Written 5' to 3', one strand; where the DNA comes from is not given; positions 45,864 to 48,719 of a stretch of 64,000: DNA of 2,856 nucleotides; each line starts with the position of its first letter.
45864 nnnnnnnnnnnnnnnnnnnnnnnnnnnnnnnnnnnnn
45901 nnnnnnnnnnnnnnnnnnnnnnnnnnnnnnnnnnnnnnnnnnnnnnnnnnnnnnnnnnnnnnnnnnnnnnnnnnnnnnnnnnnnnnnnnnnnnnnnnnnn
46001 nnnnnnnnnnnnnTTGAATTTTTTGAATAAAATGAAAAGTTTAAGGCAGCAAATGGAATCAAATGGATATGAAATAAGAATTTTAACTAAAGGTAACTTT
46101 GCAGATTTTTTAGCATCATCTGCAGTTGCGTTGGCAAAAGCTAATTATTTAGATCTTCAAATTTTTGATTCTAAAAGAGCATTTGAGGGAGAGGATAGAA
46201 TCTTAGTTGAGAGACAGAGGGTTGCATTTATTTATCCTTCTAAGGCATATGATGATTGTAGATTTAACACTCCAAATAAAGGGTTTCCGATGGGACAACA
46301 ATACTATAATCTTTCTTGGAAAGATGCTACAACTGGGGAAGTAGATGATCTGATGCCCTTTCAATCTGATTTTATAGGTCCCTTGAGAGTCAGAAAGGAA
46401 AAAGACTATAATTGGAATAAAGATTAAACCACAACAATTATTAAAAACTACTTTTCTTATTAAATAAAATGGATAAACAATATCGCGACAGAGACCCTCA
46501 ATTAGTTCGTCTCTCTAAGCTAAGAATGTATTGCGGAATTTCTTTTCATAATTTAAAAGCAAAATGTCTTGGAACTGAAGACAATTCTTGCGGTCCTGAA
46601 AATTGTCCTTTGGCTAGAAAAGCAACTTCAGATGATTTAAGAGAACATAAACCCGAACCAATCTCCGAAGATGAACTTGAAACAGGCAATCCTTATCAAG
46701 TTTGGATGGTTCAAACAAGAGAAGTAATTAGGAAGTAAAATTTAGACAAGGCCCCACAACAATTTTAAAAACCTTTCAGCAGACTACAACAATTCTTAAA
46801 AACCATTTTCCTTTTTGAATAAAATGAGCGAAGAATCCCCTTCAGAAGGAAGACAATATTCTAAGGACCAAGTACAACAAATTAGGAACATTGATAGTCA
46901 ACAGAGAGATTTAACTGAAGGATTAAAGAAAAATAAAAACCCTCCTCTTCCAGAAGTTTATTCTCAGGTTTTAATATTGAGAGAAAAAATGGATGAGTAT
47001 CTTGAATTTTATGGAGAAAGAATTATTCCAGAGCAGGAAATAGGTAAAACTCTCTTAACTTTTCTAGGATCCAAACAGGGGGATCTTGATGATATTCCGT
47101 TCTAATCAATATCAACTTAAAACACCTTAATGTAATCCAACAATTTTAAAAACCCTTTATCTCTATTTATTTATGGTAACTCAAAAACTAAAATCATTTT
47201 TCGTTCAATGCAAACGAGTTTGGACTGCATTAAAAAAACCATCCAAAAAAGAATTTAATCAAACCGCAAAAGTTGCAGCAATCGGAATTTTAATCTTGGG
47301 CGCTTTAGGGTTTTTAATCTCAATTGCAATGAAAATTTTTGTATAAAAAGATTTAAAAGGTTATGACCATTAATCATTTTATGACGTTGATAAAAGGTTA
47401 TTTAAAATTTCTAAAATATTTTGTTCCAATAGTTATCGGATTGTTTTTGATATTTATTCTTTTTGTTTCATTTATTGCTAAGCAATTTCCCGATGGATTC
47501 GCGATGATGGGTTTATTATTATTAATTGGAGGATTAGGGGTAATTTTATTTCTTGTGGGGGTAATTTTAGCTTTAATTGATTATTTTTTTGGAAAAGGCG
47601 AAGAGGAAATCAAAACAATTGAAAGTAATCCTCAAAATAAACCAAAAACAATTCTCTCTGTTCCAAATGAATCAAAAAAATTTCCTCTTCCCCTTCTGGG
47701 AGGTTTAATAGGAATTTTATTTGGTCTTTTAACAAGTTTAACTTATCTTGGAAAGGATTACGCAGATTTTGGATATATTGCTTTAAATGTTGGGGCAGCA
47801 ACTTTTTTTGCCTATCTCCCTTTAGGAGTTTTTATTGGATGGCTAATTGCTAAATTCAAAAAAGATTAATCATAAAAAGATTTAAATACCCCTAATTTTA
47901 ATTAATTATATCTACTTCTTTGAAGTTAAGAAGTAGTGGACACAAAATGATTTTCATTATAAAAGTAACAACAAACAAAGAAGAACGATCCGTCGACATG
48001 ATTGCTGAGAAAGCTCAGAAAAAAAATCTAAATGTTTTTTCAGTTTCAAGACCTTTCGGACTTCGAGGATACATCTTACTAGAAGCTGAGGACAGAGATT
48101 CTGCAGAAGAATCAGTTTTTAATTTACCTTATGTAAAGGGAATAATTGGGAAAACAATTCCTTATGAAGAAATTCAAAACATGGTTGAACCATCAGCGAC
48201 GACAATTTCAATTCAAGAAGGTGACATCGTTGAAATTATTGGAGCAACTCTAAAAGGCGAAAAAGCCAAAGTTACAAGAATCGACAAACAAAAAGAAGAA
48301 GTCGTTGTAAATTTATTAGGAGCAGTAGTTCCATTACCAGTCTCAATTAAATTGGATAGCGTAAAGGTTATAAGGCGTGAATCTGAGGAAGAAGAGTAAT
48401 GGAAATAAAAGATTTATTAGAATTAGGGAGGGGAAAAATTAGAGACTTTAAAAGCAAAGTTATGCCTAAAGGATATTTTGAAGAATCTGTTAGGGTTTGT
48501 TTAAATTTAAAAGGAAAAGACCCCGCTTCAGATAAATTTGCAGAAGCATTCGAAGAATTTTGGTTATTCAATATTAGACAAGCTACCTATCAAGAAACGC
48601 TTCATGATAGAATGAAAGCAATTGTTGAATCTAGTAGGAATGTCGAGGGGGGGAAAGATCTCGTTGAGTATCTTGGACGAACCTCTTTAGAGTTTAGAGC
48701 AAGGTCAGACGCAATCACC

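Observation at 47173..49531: The secE-spt5-rpl11 module is also interrupted: a TM protein after secE and a 144-aa ORF coupled between spt5 and rpl11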

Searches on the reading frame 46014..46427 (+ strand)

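Call 4: search_protein_families(library=pfam, proteins=[window:46014-46427:+], max_evalue=1)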
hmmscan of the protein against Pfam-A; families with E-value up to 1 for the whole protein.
window:46014-46427:+ (137 aa): 1 family
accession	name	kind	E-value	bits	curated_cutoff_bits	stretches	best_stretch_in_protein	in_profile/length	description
PF07966.17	A1_Propeptide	-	0.24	11.8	20.5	1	4-17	4-17/27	A1 Propeptide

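Call 5: search_protein_families(library=ncbifam, proteins=[window:46014-46427:+], max_evalue=1)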
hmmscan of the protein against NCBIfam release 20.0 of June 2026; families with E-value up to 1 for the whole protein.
window:46014-46427:+ (137 aa): 1 family
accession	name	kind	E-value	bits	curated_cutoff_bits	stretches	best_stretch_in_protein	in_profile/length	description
NF033615.1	CDF_MamM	equivalog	0.15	11.3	350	1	14-56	140-184/290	magnetosome biogenesis CDF transporter MamM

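Call 6: search_protein_families(library=phrogs, proteins=[window:46014-46427:+], max_evalue=1)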
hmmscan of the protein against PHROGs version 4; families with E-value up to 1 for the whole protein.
window:46014-46427:+ (137 aa): 0 families

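Call 72: search_protein_families(library=padloc, proteins=[window:46032-46427:+], max_evalue=1)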
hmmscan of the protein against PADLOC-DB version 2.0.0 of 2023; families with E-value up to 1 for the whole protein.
window:46032-46427:+ (131 aa): 0 families

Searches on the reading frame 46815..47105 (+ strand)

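Call 4: search_protein_families(library=pfam, proteins=[window:46815-47105:+], max_evalue=1)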
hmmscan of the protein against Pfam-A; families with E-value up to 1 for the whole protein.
window:46815-47105:+ (96 aa): 0 families

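Call 5: search_protein_families(library=ncbifam, proteins=[window:46815-47105:+], max_evalue=1)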
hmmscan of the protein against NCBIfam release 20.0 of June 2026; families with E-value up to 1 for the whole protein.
window:46815-47105:+ (96 aa): 0 families

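Call 6: search_protein_families(library=phrogs, proteins=[window:46815-47105:+], max_evalue=1)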
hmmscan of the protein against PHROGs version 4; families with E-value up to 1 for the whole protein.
window:46815-47105:+ (96 aa): 1 family
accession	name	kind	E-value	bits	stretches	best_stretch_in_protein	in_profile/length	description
phrog_13543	-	unknown function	0.3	9.4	1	16-77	1023-1084/1879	-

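Call 72: search_protein_families(library=padloc, proteins=[window:46824-47105:+], max_evalue=1)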
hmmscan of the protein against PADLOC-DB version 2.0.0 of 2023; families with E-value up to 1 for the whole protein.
window:46824-47105:+ (93 aa): 0 families

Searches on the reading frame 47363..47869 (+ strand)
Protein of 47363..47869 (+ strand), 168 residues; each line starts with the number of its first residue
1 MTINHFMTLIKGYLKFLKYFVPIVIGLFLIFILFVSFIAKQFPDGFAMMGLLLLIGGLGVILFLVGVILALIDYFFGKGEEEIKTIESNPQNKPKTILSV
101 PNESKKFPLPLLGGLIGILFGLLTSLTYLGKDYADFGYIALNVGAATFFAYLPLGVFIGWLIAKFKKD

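Call 4: search_protein_families(library=pfam, proteins=[window:47363-47869:+], max_evalue=1)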
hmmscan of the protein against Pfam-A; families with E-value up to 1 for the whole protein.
window:47363-47869:+ (168 aa): 3 families
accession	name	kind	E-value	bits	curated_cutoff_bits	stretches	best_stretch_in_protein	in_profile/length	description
PF06687.17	SUR7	-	0.015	15.4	29.6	1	20-90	110-180/201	SUR7/PalI family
PF10225.14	NEMP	-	0.78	9.8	28.7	0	19-69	38-86/249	NEMP family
PF10177.14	DUF2371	-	0.93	10.2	22.9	1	50-92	41-79/143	Uncharacterised conserved protein (DUF2371)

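Call 5: search_protein_families(library=ncbifam, proteins=[window:47363-47869:+], max_evalue=1)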
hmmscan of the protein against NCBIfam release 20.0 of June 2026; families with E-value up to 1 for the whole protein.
window:47363-47869:+ (168 aa): 1 family
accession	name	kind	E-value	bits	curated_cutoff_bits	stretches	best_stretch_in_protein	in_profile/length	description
TIGR02830.1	spore_III_AG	equivalog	0.12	11.8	147.7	1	60-97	7-44/186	stage III sporulation protein AG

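Call 6: search_protein_families(library=phrogs, proteins=[window:47363-47869:+], max_evalue=1)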
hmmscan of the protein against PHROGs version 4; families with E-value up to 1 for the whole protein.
window:47363-47869:+ (168 aa): 2 families
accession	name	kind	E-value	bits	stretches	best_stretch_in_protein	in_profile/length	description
phrog_29636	-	unknown function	0.15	13.3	1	15-57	9-51/71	-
phrog_4721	-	unknown function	0.62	10.2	1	51-91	111-151/304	-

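Call 48: find_homologous_proteins(query=window:47363-47869:+, max_evalue=0.01)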
Query window:47363-47869:+ (168 aa): 1 proteins with E <= 0.01 among 1382 candidates.
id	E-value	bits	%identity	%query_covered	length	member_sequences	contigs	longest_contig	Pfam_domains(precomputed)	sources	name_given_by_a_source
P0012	1.7e-94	332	100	96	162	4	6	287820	-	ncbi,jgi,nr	ncbi:hypothetical protein HN832_02455 [archaeon]|nr:hypothetical protein [archaeon] MBT4373216.1 hyp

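Call 72: search_protein_families(library=padloc, proteins=[window:47363-47869:+], max_evalue=1)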
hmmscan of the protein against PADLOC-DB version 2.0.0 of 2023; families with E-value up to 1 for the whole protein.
window:47363-47869:+ (168 aa): 0 families

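Call 75: find_related_loci(query=window:47363-47869:+, collection=viral_contigs, flank=5000)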
Query window:47363-47869:+ (168 aa) in viral_contigs; peptide patterns used: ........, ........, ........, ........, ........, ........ (x = any residue, [..] = any of these).
4 stretches matched a pattern, but none encodes a relative of the query by tblastn (E <= 1e-3).

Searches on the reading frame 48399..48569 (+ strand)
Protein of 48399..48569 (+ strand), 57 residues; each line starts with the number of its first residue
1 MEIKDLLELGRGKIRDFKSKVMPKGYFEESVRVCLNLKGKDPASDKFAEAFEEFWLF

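Call 78: search_protein_families(library=pfam, proteins=[window:48399-48569:+], max_evalue=10)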
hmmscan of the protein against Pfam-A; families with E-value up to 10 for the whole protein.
seq(57 aa): 0 families
